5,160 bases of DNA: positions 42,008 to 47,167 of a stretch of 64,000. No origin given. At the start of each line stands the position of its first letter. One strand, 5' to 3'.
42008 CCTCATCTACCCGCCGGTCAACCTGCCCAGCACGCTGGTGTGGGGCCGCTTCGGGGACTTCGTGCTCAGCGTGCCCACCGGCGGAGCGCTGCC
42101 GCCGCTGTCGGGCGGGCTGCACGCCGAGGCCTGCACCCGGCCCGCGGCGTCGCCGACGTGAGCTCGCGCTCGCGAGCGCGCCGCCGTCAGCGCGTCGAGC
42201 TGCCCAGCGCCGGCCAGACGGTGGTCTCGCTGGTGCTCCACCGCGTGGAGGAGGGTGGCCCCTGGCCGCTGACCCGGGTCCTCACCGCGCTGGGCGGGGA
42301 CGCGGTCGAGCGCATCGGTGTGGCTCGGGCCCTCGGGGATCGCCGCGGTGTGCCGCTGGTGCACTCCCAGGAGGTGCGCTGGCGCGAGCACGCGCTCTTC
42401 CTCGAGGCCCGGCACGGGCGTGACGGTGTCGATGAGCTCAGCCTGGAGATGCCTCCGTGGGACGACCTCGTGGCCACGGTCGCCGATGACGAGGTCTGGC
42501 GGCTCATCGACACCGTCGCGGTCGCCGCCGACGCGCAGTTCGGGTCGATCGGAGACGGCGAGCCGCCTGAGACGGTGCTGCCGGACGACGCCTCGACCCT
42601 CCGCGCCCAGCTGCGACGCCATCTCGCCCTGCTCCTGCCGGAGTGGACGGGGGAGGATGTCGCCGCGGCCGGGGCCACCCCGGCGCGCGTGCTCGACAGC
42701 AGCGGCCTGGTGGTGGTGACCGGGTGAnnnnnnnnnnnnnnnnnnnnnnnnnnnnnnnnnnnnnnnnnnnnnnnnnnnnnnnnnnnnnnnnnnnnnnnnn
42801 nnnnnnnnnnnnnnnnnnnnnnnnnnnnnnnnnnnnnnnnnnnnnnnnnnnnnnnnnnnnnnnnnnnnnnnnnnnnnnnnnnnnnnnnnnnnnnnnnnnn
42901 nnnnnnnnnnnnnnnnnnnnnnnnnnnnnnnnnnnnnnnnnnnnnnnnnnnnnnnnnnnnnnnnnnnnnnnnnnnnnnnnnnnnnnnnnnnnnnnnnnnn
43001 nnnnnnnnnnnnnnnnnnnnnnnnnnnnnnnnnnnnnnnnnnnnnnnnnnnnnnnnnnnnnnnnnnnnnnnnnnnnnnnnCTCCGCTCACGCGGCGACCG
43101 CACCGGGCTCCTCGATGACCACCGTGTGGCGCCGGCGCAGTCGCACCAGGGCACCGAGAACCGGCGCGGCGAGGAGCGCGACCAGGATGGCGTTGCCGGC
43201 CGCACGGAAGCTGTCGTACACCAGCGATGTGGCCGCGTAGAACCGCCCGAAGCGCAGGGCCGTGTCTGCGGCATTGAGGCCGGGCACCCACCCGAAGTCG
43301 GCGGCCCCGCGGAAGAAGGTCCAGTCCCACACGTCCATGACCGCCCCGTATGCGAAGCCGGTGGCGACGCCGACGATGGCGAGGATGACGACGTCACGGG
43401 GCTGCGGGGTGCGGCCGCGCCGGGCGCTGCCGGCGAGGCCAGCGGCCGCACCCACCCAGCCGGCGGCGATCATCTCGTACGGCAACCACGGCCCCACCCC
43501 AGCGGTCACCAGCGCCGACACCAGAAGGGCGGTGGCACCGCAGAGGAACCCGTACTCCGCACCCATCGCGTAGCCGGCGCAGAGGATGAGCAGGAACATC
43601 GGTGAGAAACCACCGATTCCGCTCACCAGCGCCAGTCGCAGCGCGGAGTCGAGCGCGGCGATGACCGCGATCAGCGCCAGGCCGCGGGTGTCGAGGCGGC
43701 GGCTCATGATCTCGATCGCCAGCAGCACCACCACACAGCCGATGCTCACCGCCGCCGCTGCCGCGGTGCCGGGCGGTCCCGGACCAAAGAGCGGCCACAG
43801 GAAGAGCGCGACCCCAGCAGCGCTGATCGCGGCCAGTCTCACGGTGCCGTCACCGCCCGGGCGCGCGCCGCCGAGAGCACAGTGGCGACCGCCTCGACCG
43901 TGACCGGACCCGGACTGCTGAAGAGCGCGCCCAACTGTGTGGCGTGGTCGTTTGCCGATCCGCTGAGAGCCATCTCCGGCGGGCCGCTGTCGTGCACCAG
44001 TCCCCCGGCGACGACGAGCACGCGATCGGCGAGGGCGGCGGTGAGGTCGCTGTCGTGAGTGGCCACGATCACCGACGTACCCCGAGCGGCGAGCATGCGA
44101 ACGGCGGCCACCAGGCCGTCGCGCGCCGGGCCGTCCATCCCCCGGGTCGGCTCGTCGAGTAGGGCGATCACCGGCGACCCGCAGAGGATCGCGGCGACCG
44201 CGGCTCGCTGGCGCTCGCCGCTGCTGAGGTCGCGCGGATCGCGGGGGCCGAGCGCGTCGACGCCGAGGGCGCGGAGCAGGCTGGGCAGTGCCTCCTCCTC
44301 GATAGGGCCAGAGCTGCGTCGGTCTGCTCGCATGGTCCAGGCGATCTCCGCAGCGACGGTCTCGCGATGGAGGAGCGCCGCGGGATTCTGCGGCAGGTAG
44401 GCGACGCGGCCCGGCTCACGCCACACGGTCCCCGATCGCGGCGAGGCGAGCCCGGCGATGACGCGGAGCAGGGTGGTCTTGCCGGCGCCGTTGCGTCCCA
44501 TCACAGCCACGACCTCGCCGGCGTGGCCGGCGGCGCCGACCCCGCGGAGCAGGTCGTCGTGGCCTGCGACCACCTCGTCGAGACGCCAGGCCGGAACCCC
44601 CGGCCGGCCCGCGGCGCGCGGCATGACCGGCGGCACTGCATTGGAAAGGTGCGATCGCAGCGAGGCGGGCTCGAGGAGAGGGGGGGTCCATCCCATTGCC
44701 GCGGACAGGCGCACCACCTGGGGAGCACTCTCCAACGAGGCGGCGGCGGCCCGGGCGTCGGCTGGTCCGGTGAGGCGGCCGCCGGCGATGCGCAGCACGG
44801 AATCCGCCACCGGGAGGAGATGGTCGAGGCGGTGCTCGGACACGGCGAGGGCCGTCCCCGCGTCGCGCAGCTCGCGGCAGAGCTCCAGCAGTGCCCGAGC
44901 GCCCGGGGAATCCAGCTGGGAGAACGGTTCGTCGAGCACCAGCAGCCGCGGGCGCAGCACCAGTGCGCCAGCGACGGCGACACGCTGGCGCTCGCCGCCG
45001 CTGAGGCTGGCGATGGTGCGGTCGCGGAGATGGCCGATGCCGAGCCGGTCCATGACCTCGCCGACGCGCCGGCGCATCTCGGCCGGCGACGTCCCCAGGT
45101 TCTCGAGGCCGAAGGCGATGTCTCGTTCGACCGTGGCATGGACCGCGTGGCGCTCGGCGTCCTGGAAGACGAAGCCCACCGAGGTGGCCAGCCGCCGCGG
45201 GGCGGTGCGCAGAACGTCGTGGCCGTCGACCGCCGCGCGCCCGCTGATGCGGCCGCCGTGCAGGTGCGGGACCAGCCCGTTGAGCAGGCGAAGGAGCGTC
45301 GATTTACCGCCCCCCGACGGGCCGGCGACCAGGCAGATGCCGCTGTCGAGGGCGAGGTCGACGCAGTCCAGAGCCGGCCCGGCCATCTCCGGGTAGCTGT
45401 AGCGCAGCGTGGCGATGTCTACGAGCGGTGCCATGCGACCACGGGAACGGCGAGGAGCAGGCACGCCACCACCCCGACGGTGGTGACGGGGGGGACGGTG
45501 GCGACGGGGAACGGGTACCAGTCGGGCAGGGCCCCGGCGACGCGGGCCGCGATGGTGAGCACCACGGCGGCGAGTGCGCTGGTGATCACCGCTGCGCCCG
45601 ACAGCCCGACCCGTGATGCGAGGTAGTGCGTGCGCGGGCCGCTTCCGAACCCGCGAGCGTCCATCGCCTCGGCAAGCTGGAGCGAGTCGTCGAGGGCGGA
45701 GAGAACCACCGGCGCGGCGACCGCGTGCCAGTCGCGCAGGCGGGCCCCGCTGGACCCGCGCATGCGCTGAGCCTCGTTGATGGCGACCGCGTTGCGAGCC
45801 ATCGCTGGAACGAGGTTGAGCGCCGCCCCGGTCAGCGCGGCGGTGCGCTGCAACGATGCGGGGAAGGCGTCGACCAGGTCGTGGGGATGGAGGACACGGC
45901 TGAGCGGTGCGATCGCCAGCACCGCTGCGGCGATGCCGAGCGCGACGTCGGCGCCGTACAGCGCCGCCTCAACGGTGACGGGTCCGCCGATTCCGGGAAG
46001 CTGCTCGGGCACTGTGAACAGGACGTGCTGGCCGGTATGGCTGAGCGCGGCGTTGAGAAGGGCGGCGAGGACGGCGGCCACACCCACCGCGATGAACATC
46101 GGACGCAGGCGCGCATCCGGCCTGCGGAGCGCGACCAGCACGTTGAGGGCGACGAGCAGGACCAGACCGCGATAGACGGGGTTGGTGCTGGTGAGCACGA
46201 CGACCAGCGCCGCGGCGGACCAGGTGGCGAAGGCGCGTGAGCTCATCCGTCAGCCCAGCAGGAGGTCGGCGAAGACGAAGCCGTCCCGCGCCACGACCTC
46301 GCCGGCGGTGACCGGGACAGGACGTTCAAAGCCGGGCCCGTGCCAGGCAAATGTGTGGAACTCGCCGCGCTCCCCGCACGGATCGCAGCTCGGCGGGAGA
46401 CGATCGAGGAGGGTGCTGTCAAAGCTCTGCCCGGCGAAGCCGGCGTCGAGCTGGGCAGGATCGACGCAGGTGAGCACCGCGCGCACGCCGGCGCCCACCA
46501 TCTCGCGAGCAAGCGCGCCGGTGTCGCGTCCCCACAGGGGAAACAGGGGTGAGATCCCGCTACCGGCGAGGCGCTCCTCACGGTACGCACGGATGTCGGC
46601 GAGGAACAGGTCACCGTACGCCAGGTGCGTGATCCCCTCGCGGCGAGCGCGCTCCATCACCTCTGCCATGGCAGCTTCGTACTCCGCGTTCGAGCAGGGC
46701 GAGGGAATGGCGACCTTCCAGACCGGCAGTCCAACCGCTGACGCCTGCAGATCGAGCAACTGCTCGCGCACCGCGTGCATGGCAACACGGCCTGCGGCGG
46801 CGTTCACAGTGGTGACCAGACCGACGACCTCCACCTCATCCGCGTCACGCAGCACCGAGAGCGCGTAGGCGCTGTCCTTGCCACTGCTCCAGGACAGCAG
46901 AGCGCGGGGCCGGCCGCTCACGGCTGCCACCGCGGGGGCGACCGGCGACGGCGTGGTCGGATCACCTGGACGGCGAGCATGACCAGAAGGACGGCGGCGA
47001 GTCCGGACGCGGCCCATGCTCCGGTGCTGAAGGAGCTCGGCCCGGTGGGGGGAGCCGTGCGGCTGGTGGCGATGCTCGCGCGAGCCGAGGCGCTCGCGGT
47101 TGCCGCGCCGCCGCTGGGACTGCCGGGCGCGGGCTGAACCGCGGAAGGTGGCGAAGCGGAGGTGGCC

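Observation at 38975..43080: Uncharacterised accessory module: unknown 142-aa protein, receiver-only regulator, ABC-2 exporter, lipoprotein, unknown 189-aa protein and a 4-TM protein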

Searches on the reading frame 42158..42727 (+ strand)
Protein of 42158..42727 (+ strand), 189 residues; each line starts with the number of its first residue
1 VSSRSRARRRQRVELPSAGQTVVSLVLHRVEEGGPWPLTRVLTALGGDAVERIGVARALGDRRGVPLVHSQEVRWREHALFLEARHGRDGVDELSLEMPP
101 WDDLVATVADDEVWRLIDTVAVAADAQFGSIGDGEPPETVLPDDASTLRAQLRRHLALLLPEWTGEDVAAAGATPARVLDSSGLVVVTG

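Call 4: search_protein_families(library=pfam, proteins=[window:42158-42727:+], max_evalue=1)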
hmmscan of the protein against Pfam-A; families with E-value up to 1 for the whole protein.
window:42158-42727:+ (189 aa): 0 families

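Call 7: search_protein_families(library=ncbifam, proteins=[window:42158-42727:+], max_evalue=0.1)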
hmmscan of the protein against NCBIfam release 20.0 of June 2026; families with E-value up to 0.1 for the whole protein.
window:42158-42727:+ (189 aa): 0 families

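Call 14: find_homologous_proteins(query=window:42158-42727:+, max_evalue=0.01)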
Query window:42158-42727:+ (189 aa): 76 proteins with E <= 0.01 among 6032 candidates.
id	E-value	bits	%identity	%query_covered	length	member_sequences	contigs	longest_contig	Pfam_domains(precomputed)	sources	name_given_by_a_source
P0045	2.6e-115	401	99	100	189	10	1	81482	-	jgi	-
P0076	3.4e-114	397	98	100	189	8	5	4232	-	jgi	jgi:hypothetical protein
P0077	2.0e-100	352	86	100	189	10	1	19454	-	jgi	jgi:hypothetical protein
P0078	1.4e-99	350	88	100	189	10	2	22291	-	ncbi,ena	ncbi:MAG TPA: hypothetical protein VIO13_05390 [Candidatus Dormibacteraeota bacterium]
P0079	4.1e-96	338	84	93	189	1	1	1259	-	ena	-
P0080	3.2e-95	335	86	92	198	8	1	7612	-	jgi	jgi:hypothetical protein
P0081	4.0e-95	335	84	99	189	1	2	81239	-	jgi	jgi:hypothetical protein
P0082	7.3e-95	334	84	94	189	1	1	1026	-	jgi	jgi:hypothetical protein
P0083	1.4e-93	330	82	99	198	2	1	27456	-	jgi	-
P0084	6.5e-93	328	85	94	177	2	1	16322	-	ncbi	ncbi:MAG: hypothetical protein ABI352_01535 [Candidatus Dormibacter sp.]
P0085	6.1e-92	325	81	99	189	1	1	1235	-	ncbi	-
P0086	2.0e-91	323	80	94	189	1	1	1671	-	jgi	jgi:hypothetical protein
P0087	2.2e-91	323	81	93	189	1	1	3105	-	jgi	jgi:hypothetical protein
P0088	2.9e-91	322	81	99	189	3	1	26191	-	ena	-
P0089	3.6e-91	322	82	99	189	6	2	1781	-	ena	-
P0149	8.5e-22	96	39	93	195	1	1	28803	-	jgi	jgi:hypothetical protein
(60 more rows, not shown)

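Call 23: predict_structure(alignment_id=A1)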
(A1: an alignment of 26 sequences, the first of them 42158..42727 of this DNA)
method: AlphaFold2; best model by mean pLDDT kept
length: 189 residues; sequences in the alignment: 26
mean_pLDDT: 87.9   pTM: 0.85
mean pLDDT of the five models: 87.9, 87.9, 87.4, 86.6, 85.8
residues with pLDDT >= 90: 124; 70-90: 53; 50-70: 3; < 50: 9
segments of 3 or more residues with pLDDT < 50: 1-9
pLDDT, mean of each block of 10 residues (from residue 1): 43 76 93 85 89 88 83 95 89 94 92 96 96 88 93 95 88 94 95
secondary structure, 60 per line:
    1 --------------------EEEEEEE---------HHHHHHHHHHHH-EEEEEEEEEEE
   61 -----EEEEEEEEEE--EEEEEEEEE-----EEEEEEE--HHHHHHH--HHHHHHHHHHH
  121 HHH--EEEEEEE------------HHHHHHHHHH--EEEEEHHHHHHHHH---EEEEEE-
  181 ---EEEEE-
elements in order: E21-27 H37-48 E50-60 E66-75 E78-86 E92-98 H101-107 H110-123 E126-132 H145-154 E157-161 H162-170 E174-179 E184-188

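Call 26: fold_search(model_id=the predicted structure, library=pdb)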
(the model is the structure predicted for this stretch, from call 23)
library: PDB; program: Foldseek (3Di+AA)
matches with E <= 10: 1364; with E <= 0.001: 0
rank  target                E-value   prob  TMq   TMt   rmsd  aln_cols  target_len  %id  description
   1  3c6k_C                1.0e-03  1.00  0.33  0.21   8.6       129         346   12  Crystal structure of human spermine synthase in complex with spermidine and 5-methylthioadenosine (released 2008-02-19)
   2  3c6k_D                1.4e-03  1.00  0.36  0.22   7.6       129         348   10  Crystal structure of human spermine synthase in complex with spermidine and 5-methylthioadenosine (released 2008-02-19)
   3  7drg_A                4.5e-03  0.98  0.42  0.27  10.2       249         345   14  Pseudomonas aeruginosa T6SS protein PA0821 (released 2021-06-16)
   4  7drg_B                4.8e-03  0.98  0.42  0.26  10.6       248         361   13  Pseudomonas aeruginosa T6SS protein PA0821 (released 2021-06-16)
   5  1mhm_A                1.3e-02  0.93  0.37  0.29   9.9       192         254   10  Crystal structure of S-adenosylmethionine decarboxylase from potato (released 2002-12-11)
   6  7p5o_A                1.6e-02  0.97  0.32  0.13   7.2       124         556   10  Crystal structure of Aspergillus fumigatus phosphoglucomutase in complex with the reaction intermediate (released 2022-07-27)
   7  6kac_P                2.0e-02  0.94  0.28  0.28   9.0       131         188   13  Cryo-EM structure of the C2S2-type PSII-LHCII supercomplex from Chlamydomonas reihardtii (released 2019-10-23)
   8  7pjc_B                2.1e-02  0.89  0.30  0.13   7.3       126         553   13  The structure of Candida albicans phosphoglucomutase with isothiazolone modification on Cys359 (released 2022-09-07)
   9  7p5o_B                2.1e-02  0.84  0.29  0.12   7.7       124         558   10  Crystal structure of Aspergillus fumigatus phosphoglucomutase in complex with the reaction intermediate (released 2022-07-27)
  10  7piz_B                2.4e-02  0.84  0.29  0.12   7.7       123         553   13  The structure of phosphoglucomutase from Candida albicans (released 2022-09-07)
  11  6e8a_B                2.5e-02  0.96  0.29  0.37   8.3       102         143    7  Crystal structure of DcrB from Salmonella enterica at 1.92 Angstroms resolution (released 2018-10-31)
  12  6pny                  2.8e-02  0.99  0.35  0.52   4.1       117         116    9  X-ray Structure of Flpp3 (released 2020-02-26)
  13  2lnj_MODEL_1_A        3.0e-02  0.92  0.30  0.32   9.0       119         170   17  Solution Structure of Cyanobacterial PsbP (CyanoP) from Synechocystis sp. PCC 6803 (released 2012-06-06)
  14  4yom_A                4.2e-02  0.96  0.34  0.55   4.4       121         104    7  Structure of SAD kinase (released 2015-12-16)
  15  4rei                  4.2e-02  0.63  0.28  0.33   6.5       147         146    5  Crystal structure of ginseng major latex-like protein 151 (GLP) from Panax ginseng. (crystal-2) (released 2015-05-13)
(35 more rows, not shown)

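Call 49: search_solved_structures(query=A1, max_evalue=10)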
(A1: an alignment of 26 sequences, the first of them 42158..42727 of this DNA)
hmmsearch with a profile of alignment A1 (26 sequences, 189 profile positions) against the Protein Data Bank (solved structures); distinct sequences matched with E-value up to 10: 0.

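Call 77: search_protein_families(library=pfam, alignment_id=A1, max_evalue=1)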
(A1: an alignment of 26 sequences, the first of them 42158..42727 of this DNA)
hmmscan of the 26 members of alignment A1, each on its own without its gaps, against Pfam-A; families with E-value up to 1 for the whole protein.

A. member 1, window:42158-42727:+ (189 aa): 0 families

B. families by the number of members that match (of 26 scanned): 2 families
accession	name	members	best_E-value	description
PF19979.4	DUF6415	2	0.035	Family of unknown function (DUF6415)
PF10006.14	DUF2249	1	0.024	Uncharacterized conserved protein (DUF2249)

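Call 86: fold_search(model_id=the predicted structure, library=viral)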
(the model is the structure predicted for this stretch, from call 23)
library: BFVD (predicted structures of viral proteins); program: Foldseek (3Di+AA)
matches with E <= 10: 1312; with E <= 0.001: 0
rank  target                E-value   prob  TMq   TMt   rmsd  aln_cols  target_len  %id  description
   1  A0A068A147            1.1e-03  1.00  0.29  0.40   4.2        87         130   18  (no name in the UniProt tables at hand)
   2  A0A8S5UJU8            5.6e-03  0.98  0.31  0.45   6.4       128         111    9  Uncharacterized protein [Siphoviridae sp. ctvph17]
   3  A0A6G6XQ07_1          6.3e-03  0.80  0.28  0.09  15.5       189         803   10  (no name in the UniProt tables at hand)
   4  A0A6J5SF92            7.9e-03  0.94  0.32  0.37   7.0       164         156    7  S-adenosylmethionine decarboxylase family, prokaryotic [uncultured Caudovirales phage]
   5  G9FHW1                8.9e-03  0.69  0.15  0.31  14.0        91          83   11  Uncharacterized protein [Rhodococcus phage RER2]
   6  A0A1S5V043            9.4e-03  0.98  0.34  0.46   6.2       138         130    8  (no name in the UniProt tables at hand)
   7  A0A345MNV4            9.4e-03  0.94  0.35  0.24  11.9       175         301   13  (no name in the UniProt tables at hand)
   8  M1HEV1                1.1e-02  0.94  0.33  0.32   7.7       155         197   14  (no name in the UniProt tables at hand)
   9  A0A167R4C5            1.3e-02  0.99  0.36  0.47   4.6       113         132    4  Uncharacterized protein [Powai lake megavirus]
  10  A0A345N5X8            1.7e-02  0.84  0.24  0.39  17.5       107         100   14  (no name in the UniProt tables at hand)
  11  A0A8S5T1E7            1.8e-02  0.80  0.31  0.17  13.3       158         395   10  ATPase [Myoviridae sp. ctWb16]
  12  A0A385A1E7            2.0e-02  0.98  0.36  0.16   6.1       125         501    6  (no name in the UniProt tables at hand)
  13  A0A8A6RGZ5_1          2.1e-02  0.60  0.28  0.08  11.1       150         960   11  Polyprotein [Orthopteran flavi-related virus]
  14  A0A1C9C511            2.1e-02  0.30  0.23  0.21  16.8       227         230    9  Putative TATA-box-binding protein [Heterosigma akashiwo virus 01]
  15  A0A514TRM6            2.3e-02  0.25  0.12  0.11  12.2        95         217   14  (no name in the UniProt tables at hand)
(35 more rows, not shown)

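Call 87: find_encoding_contigs(protein=P0149, flank=10000, max_places=1)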
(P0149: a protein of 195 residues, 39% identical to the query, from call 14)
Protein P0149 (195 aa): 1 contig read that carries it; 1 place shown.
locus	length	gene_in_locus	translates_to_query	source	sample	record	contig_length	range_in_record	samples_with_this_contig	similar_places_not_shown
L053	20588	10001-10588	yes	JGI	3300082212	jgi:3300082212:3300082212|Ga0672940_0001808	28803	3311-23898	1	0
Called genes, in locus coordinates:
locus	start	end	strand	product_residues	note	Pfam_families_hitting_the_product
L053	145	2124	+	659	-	PF00582:Usp, PF21349:RUBY_RBDX (faint), PF08369:PCP_red (weak)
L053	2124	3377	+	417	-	PF01654:Cyt_bd_oxida_I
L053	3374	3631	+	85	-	-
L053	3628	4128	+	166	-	PF00355:Rieske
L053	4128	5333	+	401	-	PF00033:Cytochrome_B, PF13631:Cytochrom_B_N_2, PF00032:Cytochrom_B_C (weak)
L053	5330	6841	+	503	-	-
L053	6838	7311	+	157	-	-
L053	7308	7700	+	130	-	PF00072:Response_reg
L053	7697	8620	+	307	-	PF00005:ABC_tran, PF13304:AAA_21 (faint)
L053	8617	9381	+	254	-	PF12698:ABC2_membrane_3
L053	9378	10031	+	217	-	-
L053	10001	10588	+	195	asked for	-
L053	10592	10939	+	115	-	-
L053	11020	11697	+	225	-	-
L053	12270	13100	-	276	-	-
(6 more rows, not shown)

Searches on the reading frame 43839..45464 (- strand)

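Call 5: search_protein_families(library=pfam, proteins=[window:43839-45464:-], max_evalue=0.01)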
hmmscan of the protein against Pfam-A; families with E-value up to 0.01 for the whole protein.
window:43839-45464:- (541 aa): 19 families
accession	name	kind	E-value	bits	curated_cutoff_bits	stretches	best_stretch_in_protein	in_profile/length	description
PF00005.33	ABC_tran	-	5.5e-50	170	25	2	43-181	13-136/137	ABC transporter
PF13304.12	AAA_21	-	2.7e-19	70.8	27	2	396-472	221-300/304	AAA domain, putative AbiEii toxin, Type IV TA system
PF13191.12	AAA_16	-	4.1e-08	34.3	32.6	2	311-438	19-140/167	AAA ATPase domain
PF13401.12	AAA_22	-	2.6e-07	31.4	27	1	41-201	5-109/130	AAA domain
PF03193.22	RsgA_GTPase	-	9.3e-07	29.3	30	0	34-74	99-138/174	RsgA GTPase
PF13555.12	AAA_29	-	9.6e-07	28.9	27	0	40-58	20-39/61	P-loop containing region of AAA domain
PF13558.12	SbcC_Walker_B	-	2.1e-06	28.3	27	1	171-197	63-89/90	SbcC/RAD50-like, Walker B motif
PF13476.12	AAA_23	-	6.4e-06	27.4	27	0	36-61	14-39/201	AAA domain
PF25199.1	nSTAND_NTPase5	-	9.8e-06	25.9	34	0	311-352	36-79/145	Novel STAND NTPase 5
PF13604.12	AAA_30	-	1.3e-05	25.5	27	0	316-346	18-48/191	AAA domain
PF20703.3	nSTAND1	-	2.1e-05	24.8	27.1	0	42-96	34-85/379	Novel STAND NTPase 1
PF02463.25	SMC_N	-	6.9e-05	22.8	40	0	36-202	19-189/220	RecF/RecN/SMC N terminal domain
PF13238.12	AAA_18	-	0.00035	21.5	29.4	0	45-94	2-45/128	AAA domain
PF13481.12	AAA_25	-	0.00042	20.4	27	0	315-358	32-79/195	AAA domain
PF13245.12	AAA_19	-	0.00063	20.4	25.1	0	35-71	5-41/134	AAA domain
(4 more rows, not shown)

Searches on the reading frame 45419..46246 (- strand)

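Call 62: search_protein_families(library=pfam, proteins=[window:45419-46246:-], max_evalue=0.0001)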
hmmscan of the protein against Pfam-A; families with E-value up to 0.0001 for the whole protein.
window:45419-46246:- (275 aa): 1 family
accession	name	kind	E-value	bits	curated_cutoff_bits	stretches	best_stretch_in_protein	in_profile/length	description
PF02361.21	CbiQ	-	2.1e-10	41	25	1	9-207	15-215/216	Cobalt transport protein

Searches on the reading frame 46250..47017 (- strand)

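Call 62: search_protein_families(library=pfam, proteins=[window:46250-47017:-], max_evalue=0.0001)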
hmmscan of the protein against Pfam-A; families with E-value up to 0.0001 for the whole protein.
window:46250-47017:- (255 aa): 1 family
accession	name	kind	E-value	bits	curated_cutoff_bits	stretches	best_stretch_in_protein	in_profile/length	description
PF01902.24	Diphthami_syn_2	-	2.8e-23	83.1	23.2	1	41-240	5-202/219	Diphthamide synthase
